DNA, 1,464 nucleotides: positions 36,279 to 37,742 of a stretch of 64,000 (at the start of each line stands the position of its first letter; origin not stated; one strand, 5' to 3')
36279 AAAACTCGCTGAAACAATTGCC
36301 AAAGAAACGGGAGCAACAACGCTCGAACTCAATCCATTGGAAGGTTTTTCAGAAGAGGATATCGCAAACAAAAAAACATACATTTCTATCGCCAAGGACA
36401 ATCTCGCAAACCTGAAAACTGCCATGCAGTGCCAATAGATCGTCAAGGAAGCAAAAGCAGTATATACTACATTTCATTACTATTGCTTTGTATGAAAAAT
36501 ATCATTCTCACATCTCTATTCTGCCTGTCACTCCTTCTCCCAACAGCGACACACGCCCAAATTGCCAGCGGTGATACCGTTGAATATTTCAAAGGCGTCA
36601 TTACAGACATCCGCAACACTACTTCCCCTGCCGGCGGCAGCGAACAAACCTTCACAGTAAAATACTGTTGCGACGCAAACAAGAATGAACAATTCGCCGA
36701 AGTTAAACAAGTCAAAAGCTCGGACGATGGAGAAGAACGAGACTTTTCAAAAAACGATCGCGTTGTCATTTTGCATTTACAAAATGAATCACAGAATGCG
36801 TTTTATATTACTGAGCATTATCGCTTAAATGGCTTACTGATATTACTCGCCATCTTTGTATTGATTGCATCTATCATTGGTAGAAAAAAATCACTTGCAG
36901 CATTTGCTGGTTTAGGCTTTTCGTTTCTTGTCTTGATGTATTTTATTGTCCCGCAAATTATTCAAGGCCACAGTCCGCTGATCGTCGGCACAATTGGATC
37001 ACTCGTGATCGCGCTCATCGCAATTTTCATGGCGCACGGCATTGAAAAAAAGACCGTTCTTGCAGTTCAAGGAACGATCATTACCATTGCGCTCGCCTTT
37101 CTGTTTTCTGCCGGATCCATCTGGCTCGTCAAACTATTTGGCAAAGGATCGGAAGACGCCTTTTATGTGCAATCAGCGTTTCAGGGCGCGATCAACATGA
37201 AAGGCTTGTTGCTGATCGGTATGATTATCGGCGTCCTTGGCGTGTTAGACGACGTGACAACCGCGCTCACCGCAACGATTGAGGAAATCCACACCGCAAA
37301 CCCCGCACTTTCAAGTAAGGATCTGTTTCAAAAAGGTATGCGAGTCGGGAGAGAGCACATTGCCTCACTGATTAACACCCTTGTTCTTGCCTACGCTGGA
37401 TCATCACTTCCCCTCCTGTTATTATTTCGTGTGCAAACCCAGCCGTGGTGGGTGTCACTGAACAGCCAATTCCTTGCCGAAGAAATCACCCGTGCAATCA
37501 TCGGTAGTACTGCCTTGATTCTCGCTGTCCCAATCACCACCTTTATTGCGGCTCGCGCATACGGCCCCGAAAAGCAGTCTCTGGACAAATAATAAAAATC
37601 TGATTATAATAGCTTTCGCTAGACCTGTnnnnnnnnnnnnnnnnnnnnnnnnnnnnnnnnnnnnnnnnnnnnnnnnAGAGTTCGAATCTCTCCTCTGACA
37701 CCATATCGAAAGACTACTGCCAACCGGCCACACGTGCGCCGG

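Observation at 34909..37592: zur - znuA - yibEF cluster lacking ABC permease and ATPase genes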

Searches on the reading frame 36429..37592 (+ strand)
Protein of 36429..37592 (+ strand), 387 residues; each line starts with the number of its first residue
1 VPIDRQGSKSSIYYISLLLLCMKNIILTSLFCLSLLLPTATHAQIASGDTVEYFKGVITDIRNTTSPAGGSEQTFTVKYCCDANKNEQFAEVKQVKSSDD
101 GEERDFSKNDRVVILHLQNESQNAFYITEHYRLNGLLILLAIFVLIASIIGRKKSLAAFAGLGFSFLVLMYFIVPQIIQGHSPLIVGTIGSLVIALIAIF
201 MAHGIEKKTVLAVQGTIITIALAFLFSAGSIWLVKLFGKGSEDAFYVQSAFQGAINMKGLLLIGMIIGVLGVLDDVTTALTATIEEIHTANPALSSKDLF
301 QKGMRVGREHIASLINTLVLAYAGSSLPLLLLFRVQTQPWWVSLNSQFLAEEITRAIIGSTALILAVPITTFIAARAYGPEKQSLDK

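Call 3: search_protein_families(library=pfam, proteins=[window:36429-37592:+], max_evalue=0.01)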
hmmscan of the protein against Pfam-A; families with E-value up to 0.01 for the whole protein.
window:36429-37592:+ (387 aa): 1 family
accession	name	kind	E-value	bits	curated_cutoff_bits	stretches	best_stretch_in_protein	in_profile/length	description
PF07907.16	YibE_F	-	6.3e-69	232.6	27.2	1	136-375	1-240/241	YibE/F-like protein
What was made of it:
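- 36492..37592 (+): yibEF: 366-aa YibE/F-family membrane protein, 53 nt after znuA with no terminator between. Signal/anchor residues 1-23; OB-like extracytoplasmic domain residues 29-109 (nt 36576-36818); seven-TM core residues 112-357 (nt 36825-37562). Pfam YibE_F 232 bits (call 3).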

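Call 16: find_homologous_proteins(query=window:36429-37592:+)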
Query window:36429-37592:+ (387 aa): 5115 proteins with E <= 0.001 among 8000 candidates; the best 120 are listed.
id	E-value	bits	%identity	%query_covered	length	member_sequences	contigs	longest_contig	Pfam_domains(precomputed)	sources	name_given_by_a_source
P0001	6.2e-231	784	100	95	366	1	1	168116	PF07907.18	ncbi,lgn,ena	-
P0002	2.3e-158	545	69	93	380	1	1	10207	PF07907.18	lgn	-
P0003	3.9e-157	541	69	94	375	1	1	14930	PF07907.18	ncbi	-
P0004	5.8e-157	540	68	93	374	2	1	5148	PF07907.18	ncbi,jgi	jgi:uncharacterized membrane protein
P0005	4.5e-156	537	69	90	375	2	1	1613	PF07907.18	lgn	-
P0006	7.2e-93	330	46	89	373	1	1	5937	PF07907.18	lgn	-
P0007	5.6e-90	320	50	78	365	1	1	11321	PF07907.18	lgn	-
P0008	8.5e-90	319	45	91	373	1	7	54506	PF07907.18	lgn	-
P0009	9.3e-90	319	46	85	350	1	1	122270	PF07907.18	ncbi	-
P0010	2.3e-87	311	43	94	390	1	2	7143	PF07907.18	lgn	-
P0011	1.3e-86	309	45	86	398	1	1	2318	PF07907.18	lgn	-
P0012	2.4e-86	308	46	93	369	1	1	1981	PF07907.18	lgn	-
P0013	1.7e-85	305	41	98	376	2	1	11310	PF07907.18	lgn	-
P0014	1.9e-85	305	40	93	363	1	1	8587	PF07907.18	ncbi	-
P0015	1.5e-84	302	45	91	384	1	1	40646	PF07907.18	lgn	-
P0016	3.4e-84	301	45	89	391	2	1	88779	PF07907.18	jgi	-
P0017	8.2e-84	300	44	93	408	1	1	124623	PF07907.18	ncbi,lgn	-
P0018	8.6e-84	300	46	84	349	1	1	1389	PF07907.18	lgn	-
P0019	2.2e-83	298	41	94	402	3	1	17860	PF07907.18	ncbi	-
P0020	5.4e-83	297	42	94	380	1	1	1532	PF07907.18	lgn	-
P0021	2.1e-82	295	45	83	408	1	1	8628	PF07907.18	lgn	-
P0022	2.2e-82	295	51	73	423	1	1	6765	PF07907.18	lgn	-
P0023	3.6e-82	294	42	86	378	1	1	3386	PF07907.18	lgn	-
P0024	4.6e-82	294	52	73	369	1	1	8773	PF07907.18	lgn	-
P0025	7.0e-82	293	44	85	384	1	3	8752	PF07907.18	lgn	-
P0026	7.0e-82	293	46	86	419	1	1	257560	PF07907.18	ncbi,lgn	-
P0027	9.2e-82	293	42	91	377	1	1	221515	PF07907.18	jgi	-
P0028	9.6e-82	293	45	86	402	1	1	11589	PF07907.18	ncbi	-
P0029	2.8e-81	291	40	93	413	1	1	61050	PF07907.18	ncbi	-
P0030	4.0e-81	291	39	92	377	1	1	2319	PF07907.18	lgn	-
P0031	6.8e-81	290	44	85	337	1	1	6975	PF07907.18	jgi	jgi:uncharacterized membrane protein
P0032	7.9e-81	290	46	86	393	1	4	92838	PF07907.18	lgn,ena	-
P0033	9.6e-81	290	51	70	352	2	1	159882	PF07907.18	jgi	jgi:uncharacterized membrane protein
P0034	1.1e-80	290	42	95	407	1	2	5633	PF07907.18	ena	-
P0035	1.6e-80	289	43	87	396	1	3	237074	PF07907.18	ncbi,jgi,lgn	-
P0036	1.6e-80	289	40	95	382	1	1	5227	PF07907.18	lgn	-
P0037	2.3e-80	288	44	85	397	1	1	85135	PF07907.18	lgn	-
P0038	2.4e-80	288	46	84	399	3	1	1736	PF07907.18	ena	-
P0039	3.7e-80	288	42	94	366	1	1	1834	PF07907.18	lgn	-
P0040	5.5e-80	287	43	86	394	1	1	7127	PF07907.18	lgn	-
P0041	5.5e-80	287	44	91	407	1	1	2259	PF07907.18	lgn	-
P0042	6.0e-80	287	44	81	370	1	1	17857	PF07907.18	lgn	-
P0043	6.1e-80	287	44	95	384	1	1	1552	PF07907.18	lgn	-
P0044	6.2e-80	287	43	92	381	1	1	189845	PF07907.18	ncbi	-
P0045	7.8e-80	287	43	91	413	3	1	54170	PF07907.18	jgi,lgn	jgi:uncharacterized membrane protein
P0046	1.7e-79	286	43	89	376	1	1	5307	PF07907.18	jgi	-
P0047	1.9e-79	285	50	73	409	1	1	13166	PF07907.18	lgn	-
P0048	2.3e-79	285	42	91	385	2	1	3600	PF07907.18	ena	-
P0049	2.6e-79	285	44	87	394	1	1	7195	PF07907.18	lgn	-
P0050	4.7e-79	284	44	87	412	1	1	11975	PF07907.18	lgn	-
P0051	6.3e-79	284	50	69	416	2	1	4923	PF07907.18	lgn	-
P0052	6.4e-79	284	42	87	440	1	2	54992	PF07907.18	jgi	jgi:uncharacterized membrane protein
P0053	6.7e-79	284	50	71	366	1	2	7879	PF07907.18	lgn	-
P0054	7.3e-79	283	45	80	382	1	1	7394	PF07907.18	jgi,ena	-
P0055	7.3e-79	283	45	76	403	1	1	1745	PF07907.18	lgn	-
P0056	1.3e-78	283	45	88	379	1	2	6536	PF07907.18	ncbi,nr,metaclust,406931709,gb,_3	ncbi:MAG: YibE/F family protein [uncultured bacterium]|nr:MAG: YibE/F family protein [uncultured bac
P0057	1.4e-78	283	44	91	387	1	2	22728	PF07907.18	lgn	-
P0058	3.5e-78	281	40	93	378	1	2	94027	PF07907.18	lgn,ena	-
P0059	4.1e-78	281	45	87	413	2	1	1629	PF07907.18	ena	-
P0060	4.3e-78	281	43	80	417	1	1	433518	PF07907.18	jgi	jgi:uncharacterized membrane protein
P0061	4.8e-78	281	43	90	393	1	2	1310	PF07907.18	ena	-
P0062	5.0e-78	281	45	86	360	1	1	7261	PF07907.18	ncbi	-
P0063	5.0e-78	281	44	88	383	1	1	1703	PF07907.18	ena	-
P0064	6.0e-78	280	44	84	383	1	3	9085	PF07907.18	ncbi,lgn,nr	ncbi:MAG: YibE/F family protein [Candidatus Doudnabacteria bacterium]|nr:YibE/F family protein [Cand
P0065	6.1e-78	280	44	90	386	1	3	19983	PF07907.18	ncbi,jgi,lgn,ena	-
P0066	6.5e-78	280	51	69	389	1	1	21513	PF07907.18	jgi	jgi:uncharacterized membrane protein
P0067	6.5e-78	280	46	89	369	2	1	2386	PF07907.18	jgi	-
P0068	6.5e-78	280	46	75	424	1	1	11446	PF07907.18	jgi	jgi:uncharacterized membrane protein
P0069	1.0e-77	280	42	92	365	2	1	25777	PF07907.18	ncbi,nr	ncbi:MAG: YibE/F family protein [Candidatus Kerfeldbacteria bacterium]|nr:YibE/F family protein [Can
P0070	1.2e-77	279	44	88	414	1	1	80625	PF07907.18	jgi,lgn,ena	-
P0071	1.2e-77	279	48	72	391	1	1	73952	PF07907.18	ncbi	-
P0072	1.4e-77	279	49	75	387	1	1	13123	PF07907.18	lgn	-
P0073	1.8e-77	279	49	71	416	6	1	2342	PF07907.18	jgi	jgi:uncharacterized membrane protein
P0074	2.0e-77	279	41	97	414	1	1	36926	PF07907.18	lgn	-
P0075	2.0e-77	279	46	82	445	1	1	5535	PF07907.18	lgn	-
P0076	2.0e-77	279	46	78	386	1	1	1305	PF07907.18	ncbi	-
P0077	2.0e-77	279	40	91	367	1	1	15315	PF07907.18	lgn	-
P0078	2.2e-77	279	42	94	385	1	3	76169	PF07907.18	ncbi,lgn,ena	-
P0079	2.2e-77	279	49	74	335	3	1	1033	PF07907.18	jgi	jgi:uncharacterized membrane protein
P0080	2.3e-77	279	40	92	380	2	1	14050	PF07907.18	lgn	-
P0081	2.6e-77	278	43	85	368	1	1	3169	PF07907.18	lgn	-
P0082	4.0e-77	278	43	90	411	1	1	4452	PF07907.18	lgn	-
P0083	5.0e-77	277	48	79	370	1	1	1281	PF07907.18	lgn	-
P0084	7.4e-77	277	49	72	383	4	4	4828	PF07907.18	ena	-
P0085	7.6e-77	277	45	86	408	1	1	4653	PF07907.18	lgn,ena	-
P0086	8.9e-77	277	46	83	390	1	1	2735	PF07907.18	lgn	-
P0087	9.7e-77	276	45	78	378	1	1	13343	PF07907.18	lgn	-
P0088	9.9e-77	276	48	76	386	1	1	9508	PF07907.18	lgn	-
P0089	1.6e-76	276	42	89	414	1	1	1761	PF07907.18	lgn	-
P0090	1.7e-76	276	43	86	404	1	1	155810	PF07907.18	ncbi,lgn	-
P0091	1.9e-76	276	44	83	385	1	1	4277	PF07907.18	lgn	-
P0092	2.2e-76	275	43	91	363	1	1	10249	PF07907.18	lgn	-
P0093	2.8e-76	275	41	89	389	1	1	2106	PF07907.18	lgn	-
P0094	3.0e-76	275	46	82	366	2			PF07907.18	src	-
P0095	3.2e-76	275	44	81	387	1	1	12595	PF07907.18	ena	-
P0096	3.4e-76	275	45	88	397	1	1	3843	PF07907.18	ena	-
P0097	3.7e-76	275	49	73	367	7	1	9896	PF07907.18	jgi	jgi:uncharacterized membrane protein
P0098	4.1e-76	274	47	85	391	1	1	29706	PF07907.18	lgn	-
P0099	4.8e-76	274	47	71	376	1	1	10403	PF07907.18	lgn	-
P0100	4.8e-76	274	42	87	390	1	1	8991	PF07907.18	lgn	-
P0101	5.4e-76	274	44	92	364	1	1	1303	PF07907.18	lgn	-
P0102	5.7e-76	274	41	92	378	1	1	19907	PF07907.18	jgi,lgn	-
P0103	5.7e-76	274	42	87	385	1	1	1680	PF07907.18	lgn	-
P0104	6.7e-76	274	40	99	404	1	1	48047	PF07907.18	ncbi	-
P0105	6.7e-76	274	47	73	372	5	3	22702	PF07907.18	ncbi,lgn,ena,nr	ncbi:MAG TPA: YibE/F family protein, partial [Candidatus Gracilibacteria bacterium]|nr:YibE/F family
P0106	6.8e-76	274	51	71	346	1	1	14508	PF07907.18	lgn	-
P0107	7.1e-76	274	46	80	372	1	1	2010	PF07907.18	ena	-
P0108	7.2e-76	274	52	72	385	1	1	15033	PF07907.18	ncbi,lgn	-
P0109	7.7e-76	274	47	74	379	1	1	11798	PF07907.18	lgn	-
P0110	8.2e-76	273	40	94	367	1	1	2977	PF07907.18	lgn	-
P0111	8.4e-76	273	44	88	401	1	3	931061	PF07907.18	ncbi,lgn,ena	-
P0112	8.5e-76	273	42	87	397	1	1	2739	PF07907.18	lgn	-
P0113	8.8e-76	273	43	88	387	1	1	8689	PF07907.18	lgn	-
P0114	9.6e-76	273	43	84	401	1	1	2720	PF07907.18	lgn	-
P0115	1.1e-75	273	42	90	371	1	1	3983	PF07907.18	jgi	jgi:uncharacterized membrane protein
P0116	1.1e-75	273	42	89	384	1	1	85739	PF07907.18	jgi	jgi:uncharacterized membrane protein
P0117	1.2e-75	273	52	72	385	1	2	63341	PF07907.18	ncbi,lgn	-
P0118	1.2e-75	273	47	78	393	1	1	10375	PF07907.18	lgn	-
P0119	1.6e-75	273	45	76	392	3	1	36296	PF07907.18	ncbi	-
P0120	1.9e-75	272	41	86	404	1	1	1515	PF07907.18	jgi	jgi:uncharacterized membrane protein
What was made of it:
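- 36492..37592 (+): P0001 is 100% identical (call 16).
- Checked: The database protein P0001 (100% identical, 366 aa) starts at ATG 36492 (call 16).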

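Call 18: find_encoding_contigs(protein=P0001, flank=10000, max_places=3)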
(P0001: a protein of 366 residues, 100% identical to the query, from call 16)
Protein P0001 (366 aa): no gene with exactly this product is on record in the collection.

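Call 19: find_encoding_contigs(protein=P0009, flank=8000, max_places=3)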
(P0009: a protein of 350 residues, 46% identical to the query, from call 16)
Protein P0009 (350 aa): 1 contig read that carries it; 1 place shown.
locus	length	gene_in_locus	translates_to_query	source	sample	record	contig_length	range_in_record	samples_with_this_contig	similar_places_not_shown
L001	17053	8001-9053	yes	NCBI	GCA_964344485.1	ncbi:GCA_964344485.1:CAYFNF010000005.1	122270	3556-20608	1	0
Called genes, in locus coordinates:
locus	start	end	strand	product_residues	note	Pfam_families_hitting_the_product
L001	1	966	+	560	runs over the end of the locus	PF22842:Pel9A-like_beta_helix, PF13229:Beta_helix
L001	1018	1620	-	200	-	-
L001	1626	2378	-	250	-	-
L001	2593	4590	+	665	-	PF11974:bMG3 (weak), PF13620:CarboxypepD_reg (weak), PF23194:NOMO_5th (weak), PF13620:CarboxypepD_reg, PF10670:DUF4198 (weak), PF13620:CarboxypepD_reg, PF13715:CarbopepD_reg_2 (weak), PF17210:SdrD_B (weak), +6 more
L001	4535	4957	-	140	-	-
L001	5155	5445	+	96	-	PF06961:DUF1294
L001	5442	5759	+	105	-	-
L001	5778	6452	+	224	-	-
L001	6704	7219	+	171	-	-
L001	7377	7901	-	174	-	-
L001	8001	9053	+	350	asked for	PF07907:YibE_F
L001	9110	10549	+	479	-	PF26514:DUF8173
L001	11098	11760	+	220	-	-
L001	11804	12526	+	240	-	PF00753:Lactamase_B, PF23023:Anti-Pycsar_Apyc1, PF19583:ODP (faint)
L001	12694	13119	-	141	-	-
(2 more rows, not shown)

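Call 20: find_encoding_contigs(protein=P0026, flank=8000, max_places=3)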
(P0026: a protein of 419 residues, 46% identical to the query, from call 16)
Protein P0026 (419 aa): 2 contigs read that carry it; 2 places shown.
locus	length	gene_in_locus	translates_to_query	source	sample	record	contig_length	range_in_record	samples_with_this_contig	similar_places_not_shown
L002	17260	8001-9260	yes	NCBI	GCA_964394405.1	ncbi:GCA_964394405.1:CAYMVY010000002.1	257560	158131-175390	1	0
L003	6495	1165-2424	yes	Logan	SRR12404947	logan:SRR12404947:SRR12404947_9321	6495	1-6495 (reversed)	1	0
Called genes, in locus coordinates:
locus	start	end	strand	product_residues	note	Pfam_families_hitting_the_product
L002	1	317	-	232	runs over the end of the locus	PF00590:TP_methylase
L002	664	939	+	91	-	-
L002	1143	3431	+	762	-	PF13354:Beta-lactamase2, PF00768:Peptidase_S11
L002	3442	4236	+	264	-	PF02900:LigB, PF01875:Memo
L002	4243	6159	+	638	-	PF17764:PriA_3primeBD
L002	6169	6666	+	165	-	PF01327:Pep_deformylase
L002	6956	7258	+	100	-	PF08922:DUF1905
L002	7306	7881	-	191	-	-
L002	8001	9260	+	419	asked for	PF07907:YibE_F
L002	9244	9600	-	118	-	PF00583:Acetyltransf_1, PF13508:Acetyltransf_7, PF13673:Acetyltransf_10, PF08445:FR47 (faint)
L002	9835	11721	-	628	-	PF00456:Transketolase_N, PF13292:DXP_synthase_N (weak), PF00676:E1_dh, PF02779:Transket_pyr, PF02780:Transketolase_C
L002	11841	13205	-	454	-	PF00171:Aldedh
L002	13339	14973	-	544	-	PF02776:TPP_enzyme_N, PF00205:TPP_enzyme_M, PF02775:TPP_enzyme_C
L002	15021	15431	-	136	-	PF01741:MscL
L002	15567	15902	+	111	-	-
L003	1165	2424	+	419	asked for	PF07907:YibE_F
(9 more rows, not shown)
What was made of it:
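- Two 45%-identical homologues lie in unrelated contexts (calls 19, 20).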

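Call 21: find_encoding_contigs(protein=P0003, flank=10000, max_places=3)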
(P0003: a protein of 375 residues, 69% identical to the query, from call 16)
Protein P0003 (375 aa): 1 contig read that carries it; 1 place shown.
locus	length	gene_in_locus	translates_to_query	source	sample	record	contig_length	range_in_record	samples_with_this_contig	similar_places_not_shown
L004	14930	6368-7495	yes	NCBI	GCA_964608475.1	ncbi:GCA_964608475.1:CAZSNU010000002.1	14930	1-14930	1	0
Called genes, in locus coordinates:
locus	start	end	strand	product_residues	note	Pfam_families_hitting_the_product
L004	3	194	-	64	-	?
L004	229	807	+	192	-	-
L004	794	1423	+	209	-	PF01966:HD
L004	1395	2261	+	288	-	PF01063:Aminotran_4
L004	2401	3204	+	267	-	-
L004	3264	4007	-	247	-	PF01978:TrmB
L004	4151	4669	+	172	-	-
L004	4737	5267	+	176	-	PF01475:FUR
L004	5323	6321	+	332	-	PF01297:ZnuA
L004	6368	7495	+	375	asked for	PF07907:YibE_F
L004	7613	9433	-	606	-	PF01551:Peptidase_M23, PF13517:FG-GAP_3 (faint), PF01839:FG-GAP (faint)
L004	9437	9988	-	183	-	PF01145:Band_7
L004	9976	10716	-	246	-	PF02096:60KD_IMP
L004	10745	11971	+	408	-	-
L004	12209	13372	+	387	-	-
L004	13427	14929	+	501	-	?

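Call 22: find_encoding_contigs(protein=P0002, flank=10000, max_places=3)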
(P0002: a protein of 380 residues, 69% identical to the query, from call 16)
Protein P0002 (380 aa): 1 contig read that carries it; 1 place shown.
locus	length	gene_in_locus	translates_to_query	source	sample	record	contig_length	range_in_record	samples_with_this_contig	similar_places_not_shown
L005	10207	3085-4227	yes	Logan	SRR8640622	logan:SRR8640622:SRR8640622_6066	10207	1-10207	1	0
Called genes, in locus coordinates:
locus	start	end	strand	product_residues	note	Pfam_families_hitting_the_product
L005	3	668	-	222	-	?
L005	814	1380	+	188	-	-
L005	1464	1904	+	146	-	PF01475:FUR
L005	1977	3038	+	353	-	PF01297:ZnuA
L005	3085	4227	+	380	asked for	PF07907:YibE_F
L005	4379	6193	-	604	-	PF01551:Peptidase_M23, PF13517:FG-GAP_3 (faint), PF01839:FG-GAP (faint)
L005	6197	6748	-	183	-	PF01145:Band_7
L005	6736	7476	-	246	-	PF02096:60KD_IMP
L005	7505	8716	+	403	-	-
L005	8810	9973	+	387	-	PF01368:DHH (weak)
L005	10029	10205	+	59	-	?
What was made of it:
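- The same zur-znuA-yibEF order is kept in those relatives (calls 21, 22).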

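Call 24: find_related_loci(query=A1, collection=genome_contigs, flank=10000)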
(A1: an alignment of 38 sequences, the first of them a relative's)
Query A1 (366 aa) in genome_contigs; peptide patterns used: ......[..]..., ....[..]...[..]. (x = any residue, [..] = any of these).
600 stretches matched a pattern (row limit reached: there are more); 568 encode a relative of the query (tblastn E <= 1e-3); the best 80 are kept; 80 distinct loci.
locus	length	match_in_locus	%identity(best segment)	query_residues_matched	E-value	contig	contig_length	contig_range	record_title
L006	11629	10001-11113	43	1-366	4e-82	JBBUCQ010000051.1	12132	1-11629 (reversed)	MAG: Patescibacteria group bacterium isolate H52-bin081_1 H52_bin081_1_000000000051, whole genome shotgun sequence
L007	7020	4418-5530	41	1-361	6e-80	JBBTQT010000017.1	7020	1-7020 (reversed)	MAG: Patescibacteria group bacterium isolate H41-bin209_1 H41_bin209_1_000000000017, whole genome shotgun sequence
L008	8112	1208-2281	41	4-360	6e-79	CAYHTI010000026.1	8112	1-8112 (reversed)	MAG TPA_asm: uncultured Gammaproteobacteria bacterium isolate ERP119705_co15_179 genome assembly, contig: NODE_10941_len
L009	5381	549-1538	43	29-354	6e-79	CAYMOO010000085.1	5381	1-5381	MAG TPA_asm: uncultured Gammaproteobacteria bacterium isolate SRP278252_co2_62 genome assembly, contig: NODE_32954_lengt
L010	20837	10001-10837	46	77-354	3e-78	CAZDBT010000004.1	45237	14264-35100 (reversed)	MAG TPA_asm: uncultured Candidatus Saccharibacteria bacterium isolate SRP193066_co2_98 genome assembly, contig: NODE_327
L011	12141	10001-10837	47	81-358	1e-78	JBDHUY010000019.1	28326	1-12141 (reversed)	MAG: Candidatus Gracilibacteria bacterium isolate AS-MICRO-OLR.153 NODE_5275_length_28326_cov_13.713561, whole genome sh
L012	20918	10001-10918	44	73-358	1e-77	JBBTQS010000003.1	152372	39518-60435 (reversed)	MAG: Patescibacteria group bacterium isolate H41-bin251_1 H41_bin251_1_000000000003, whole genome shotgun sequence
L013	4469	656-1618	41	45-363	6e-76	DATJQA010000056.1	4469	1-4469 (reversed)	MAG TPA_asm: Candidatus Paceibacterota bacterium isolate SMAG_U14927 k141_3168980, whole genome shotgun sequence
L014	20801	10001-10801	51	91-356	4e-74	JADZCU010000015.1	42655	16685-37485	MAG: Candidatus Peregrinibacteria bacterium isolate SJ737 c_000000187910, whole genome shotgun sequence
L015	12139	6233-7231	41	32-363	5e-74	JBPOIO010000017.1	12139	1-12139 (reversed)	MAG: Candidatus Magasanikiibacteriota bacterium isolate MAG_292 c_000000559159, whole genome shotgun sequence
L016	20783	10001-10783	48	101-361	2e-73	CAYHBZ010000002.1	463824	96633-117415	MAG TPA_asm: uncultured Gammaproteobacteria bacterium isolate ERP119702_co3_79 genome assembly, contig: NODE_3_length_46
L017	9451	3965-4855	45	59-354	1e-72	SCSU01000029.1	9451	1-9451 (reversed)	MAG: Patescibacteria group bacterium isolate FW215_bin.7 FW215_bin.7-54145, whole genome shotgun sequence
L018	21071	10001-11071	40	10-358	5e-72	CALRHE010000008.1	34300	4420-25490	MAG: Candidatus Uhrbacteria bacterium isolate MaH-09apr19-21 genome assembly, contig: MaH-09apr19-C2726, whole genome sh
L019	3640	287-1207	43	49-354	4e-72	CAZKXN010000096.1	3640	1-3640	MAG TPA_asm: uncultured Gammaproteobacteria bacterium isolate binchicken_co266_140 genome assembly, contig: NODE_67337_l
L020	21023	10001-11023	38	18-354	7e-72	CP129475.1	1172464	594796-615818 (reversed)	MAG: Candidatus Dojkabacteria bacterium isolate cMAG.21 chromosome, complete genome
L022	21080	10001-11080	39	2-354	5e-70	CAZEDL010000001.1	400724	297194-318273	MAG TPA_asm: uncultured Gammaproteobacteria bacterium isolate SRP342105_co1_41 genome assembly, contig: NODE_9_length_40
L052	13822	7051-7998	42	47-366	5e-63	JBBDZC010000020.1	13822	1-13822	MAG: Candidatus Andersenbacteria bacterium isolate LejiaD_51_235 Lejia_D_6961_length_13822_cov_145, whole genome shotgun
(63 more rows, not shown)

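Call 35: predict_structure(alignment_id=A1)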
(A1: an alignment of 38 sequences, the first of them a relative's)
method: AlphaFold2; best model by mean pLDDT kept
length: 366 residues; sequences in the alignment: 38
mean_pLDDT: 87.2   pTM: 0.78
mean pLDDT of the five models: 87.2, 85.7, 83.2, 82.8, 73.6
residues with pLDDT >= 90: 221; 70-90: 115; 50-70: 21; < 50: 9
segments of 3 or more residues with pLDDT < 50: 18-25
pLDDT, mean of each block of 10 residues (from residue 1): 69 57 57 93 81 89 83 82 88 89 91 93 96 93 94 92 93 93 94 95 94 83 76 85 92 93 97 96 96 90 86 85 87 91 96 91 54
secondary structure, 60 per line:
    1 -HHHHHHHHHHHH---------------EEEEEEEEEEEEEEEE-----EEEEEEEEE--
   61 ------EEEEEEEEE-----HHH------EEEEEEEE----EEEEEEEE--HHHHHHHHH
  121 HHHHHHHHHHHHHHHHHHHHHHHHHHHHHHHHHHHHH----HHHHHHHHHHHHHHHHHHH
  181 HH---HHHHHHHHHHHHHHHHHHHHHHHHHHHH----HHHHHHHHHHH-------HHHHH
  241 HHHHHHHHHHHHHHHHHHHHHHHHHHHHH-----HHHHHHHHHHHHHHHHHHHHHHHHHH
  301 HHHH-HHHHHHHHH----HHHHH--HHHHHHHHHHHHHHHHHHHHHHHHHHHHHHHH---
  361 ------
elements in order: H2-13 E29-44 E50-58 E67-75 E90-97 E102-109 H112-157 H162-182 H186-213 H218-228 H236-269 H275-304 H306-314 H319-323 H326-357
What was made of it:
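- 36492..37592 (+): AF2 model pLDDT 87, pTM 0.78 (call 35).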
